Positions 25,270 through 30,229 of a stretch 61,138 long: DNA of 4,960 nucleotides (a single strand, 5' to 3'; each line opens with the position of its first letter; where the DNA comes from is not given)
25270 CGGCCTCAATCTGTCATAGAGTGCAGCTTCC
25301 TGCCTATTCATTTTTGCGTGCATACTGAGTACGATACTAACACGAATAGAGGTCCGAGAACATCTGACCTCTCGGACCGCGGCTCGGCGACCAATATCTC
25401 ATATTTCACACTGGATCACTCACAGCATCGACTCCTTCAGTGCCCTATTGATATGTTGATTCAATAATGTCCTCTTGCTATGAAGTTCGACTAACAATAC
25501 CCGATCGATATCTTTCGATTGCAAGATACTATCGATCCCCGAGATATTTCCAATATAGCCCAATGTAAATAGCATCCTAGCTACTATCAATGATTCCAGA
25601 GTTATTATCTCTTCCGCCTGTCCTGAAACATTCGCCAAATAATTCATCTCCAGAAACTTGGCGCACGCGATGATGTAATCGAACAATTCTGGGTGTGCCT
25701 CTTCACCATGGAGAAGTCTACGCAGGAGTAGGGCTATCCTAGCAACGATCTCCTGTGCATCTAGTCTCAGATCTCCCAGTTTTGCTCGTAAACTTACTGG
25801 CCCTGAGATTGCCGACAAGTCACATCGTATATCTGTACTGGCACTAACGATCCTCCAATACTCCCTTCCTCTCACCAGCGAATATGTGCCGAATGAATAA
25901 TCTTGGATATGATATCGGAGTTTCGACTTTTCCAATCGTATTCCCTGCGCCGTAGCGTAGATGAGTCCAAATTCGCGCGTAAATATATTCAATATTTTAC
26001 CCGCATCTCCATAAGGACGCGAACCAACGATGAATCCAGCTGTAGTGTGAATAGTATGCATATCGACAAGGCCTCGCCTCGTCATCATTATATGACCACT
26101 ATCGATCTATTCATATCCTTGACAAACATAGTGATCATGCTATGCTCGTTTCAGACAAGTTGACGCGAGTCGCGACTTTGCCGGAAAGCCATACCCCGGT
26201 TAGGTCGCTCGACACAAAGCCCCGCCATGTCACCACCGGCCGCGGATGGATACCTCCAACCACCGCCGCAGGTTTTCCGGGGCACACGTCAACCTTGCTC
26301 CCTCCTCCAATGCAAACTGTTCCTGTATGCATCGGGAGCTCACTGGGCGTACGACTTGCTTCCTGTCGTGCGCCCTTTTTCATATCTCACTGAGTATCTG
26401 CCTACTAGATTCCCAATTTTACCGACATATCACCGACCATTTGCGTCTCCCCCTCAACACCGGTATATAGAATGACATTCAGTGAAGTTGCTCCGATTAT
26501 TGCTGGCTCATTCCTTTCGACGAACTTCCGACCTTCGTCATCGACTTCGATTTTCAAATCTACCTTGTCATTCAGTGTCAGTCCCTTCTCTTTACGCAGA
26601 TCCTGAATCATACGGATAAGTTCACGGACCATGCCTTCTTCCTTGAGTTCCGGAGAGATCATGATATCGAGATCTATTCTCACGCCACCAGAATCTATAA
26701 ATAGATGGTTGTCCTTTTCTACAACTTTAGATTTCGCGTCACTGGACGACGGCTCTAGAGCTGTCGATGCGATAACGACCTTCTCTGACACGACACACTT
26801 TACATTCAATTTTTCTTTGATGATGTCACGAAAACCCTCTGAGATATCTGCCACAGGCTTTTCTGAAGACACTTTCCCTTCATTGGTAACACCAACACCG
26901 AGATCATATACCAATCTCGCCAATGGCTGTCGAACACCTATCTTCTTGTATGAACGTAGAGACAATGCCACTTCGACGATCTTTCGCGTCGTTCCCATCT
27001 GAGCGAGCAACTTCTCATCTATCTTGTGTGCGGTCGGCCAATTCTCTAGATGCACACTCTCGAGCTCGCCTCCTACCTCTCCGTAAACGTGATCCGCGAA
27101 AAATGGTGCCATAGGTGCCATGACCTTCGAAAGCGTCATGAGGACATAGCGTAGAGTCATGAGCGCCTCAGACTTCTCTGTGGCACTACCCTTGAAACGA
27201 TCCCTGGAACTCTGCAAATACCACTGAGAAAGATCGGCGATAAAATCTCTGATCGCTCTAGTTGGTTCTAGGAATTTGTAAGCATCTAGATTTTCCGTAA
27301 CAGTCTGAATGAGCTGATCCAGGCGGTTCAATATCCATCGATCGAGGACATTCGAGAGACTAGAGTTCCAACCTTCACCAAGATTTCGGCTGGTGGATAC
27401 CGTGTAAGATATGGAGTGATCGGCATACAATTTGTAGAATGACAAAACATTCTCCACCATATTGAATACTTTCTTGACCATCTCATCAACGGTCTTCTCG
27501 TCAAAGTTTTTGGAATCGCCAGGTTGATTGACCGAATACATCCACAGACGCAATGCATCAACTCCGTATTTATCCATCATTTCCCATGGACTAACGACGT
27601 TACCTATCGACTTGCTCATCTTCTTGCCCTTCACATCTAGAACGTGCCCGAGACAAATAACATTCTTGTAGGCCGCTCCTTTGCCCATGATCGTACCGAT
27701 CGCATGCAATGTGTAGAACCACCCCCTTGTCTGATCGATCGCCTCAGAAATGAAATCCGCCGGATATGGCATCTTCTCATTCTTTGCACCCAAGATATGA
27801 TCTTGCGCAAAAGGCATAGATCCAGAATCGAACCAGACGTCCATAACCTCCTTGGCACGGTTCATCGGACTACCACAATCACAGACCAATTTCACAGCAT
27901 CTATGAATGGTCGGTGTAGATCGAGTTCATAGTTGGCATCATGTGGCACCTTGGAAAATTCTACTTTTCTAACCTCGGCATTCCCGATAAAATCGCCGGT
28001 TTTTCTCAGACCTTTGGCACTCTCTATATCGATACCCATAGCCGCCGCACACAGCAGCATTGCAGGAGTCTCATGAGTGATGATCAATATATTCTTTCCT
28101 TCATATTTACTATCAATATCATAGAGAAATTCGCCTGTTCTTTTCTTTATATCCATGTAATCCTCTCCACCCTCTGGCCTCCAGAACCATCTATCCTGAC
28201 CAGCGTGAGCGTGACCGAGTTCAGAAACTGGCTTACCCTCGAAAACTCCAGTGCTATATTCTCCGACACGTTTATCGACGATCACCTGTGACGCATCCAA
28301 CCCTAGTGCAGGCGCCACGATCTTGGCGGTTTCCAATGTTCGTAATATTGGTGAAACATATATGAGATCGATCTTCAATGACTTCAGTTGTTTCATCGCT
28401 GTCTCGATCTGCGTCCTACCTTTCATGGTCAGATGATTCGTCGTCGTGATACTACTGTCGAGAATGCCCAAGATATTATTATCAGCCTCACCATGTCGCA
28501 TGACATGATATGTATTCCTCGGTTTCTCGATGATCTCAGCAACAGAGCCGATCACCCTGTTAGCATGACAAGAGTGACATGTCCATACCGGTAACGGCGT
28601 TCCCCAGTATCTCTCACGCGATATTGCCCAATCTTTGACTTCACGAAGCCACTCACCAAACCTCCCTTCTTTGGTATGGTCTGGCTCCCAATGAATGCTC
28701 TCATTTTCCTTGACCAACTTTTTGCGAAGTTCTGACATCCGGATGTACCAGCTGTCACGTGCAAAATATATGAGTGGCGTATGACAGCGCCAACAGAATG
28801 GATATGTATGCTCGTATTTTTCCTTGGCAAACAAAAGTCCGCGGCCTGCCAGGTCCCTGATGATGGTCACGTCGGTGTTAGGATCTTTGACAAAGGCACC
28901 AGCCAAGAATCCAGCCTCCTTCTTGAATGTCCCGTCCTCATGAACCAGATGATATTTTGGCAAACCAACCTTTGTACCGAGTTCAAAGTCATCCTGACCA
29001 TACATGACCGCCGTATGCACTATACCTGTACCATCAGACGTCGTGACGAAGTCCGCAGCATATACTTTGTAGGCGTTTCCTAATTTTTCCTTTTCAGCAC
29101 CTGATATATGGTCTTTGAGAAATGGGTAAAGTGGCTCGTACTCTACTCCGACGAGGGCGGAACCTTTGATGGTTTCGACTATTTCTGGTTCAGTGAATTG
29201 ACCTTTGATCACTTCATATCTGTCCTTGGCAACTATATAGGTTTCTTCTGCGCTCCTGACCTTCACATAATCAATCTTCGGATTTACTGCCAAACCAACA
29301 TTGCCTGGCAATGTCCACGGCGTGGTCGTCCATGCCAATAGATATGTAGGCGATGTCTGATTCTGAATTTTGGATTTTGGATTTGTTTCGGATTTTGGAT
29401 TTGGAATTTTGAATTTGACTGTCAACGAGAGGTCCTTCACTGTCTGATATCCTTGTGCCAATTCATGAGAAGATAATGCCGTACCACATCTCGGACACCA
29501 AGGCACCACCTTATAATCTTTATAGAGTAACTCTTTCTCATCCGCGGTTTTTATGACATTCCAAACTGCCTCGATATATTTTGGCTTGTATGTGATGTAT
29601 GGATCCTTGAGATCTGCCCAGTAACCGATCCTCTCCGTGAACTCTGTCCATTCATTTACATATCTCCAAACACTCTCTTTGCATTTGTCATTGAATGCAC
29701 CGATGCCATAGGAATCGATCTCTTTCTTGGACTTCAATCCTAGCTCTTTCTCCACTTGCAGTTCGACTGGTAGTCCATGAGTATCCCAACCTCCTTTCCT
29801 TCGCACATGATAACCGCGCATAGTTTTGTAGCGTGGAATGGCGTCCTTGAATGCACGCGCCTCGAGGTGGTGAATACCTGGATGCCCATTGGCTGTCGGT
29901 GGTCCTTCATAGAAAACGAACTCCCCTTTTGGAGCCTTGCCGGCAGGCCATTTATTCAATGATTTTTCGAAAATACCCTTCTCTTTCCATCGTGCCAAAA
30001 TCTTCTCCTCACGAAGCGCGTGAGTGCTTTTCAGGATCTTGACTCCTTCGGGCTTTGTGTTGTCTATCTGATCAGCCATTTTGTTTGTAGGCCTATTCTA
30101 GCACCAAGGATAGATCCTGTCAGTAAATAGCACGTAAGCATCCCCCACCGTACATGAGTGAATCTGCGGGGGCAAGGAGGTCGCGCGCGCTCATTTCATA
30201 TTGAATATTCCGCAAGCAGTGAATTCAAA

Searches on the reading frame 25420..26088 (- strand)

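Call 67: search_protein_families(library=pfam, proteins=[window:25420-26088:-], max_evalue=0.00001)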
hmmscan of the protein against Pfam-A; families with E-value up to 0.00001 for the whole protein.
window:25420-26088:- (222 aa): 1 family
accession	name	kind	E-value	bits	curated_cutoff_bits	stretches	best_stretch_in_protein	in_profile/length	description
PF11967.14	RecO_N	-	8.4e-12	45.4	27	1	10-82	1-73/80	Recombination protein O N terminal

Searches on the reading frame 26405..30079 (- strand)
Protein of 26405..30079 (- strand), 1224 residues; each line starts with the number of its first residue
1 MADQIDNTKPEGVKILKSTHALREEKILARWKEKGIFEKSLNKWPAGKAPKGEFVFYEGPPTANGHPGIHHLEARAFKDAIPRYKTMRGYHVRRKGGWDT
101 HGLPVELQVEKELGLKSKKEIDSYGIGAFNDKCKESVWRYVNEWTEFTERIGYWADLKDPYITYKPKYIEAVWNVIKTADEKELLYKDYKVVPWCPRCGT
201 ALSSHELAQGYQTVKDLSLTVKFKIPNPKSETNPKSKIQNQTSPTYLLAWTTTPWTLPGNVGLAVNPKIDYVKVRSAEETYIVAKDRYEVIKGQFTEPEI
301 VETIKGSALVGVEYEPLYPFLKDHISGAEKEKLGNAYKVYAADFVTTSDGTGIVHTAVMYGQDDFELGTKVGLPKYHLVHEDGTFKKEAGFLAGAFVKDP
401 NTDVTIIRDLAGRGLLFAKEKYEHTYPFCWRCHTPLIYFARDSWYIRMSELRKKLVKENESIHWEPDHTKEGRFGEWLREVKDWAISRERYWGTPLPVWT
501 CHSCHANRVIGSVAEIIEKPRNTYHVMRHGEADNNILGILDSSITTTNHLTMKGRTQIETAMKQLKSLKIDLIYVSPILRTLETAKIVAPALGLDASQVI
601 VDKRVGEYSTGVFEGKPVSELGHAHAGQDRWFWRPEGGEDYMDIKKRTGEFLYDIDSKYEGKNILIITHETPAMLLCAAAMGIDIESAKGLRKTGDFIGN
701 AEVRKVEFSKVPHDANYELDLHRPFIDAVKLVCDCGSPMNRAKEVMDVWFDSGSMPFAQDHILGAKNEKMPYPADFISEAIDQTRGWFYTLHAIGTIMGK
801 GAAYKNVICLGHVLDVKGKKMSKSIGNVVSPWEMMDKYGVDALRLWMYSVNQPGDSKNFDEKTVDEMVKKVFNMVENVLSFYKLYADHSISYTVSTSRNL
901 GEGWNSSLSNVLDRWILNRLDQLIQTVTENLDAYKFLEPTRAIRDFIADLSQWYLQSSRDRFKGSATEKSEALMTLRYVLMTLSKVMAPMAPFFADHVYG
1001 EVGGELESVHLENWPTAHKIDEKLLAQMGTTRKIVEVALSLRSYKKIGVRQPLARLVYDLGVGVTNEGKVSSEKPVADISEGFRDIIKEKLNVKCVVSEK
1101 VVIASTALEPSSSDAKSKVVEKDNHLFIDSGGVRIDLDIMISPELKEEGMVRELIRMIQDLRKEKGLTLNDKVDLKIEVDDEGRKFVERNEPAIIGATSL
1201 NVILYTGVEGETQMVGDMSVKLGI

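Call 67: search_protein_families(library=pfam, proteins=[window:26405-30079:-], max_evalue=0.00001)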
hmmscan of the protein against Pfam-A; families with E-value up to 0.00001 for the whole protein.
window:26405-30079:- (1224 aa): 5 families
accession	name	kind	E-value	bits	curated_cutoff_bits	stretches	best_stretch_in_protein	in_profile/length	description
PF00133.28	tRNA-synt_1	-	7.1e-112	374.6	22.7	2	27-518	2-265/414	tRNA synthetases class I (I, L, M and V)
PF08264.19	Anticodon_1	-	1.4e-32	113.1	25.1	1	913-1053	1-144/148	Anticodon-binding domain of tRNA ligase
PF00300.27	His_Phos_1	-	9.2e-31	107.4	21.7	1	526-708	3-181/194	Histidine phosphatase superfamily (branch 1)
PF09334.17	tRNA-synt_1g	-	7e-18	65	20.1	1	795-871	302-383/391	tRNA synthetases class I (M)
PF19302.4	DUF5915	-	1.2e-16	61.3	27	1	1107-1220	74-188/195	Domain of unknown function (DUF5915)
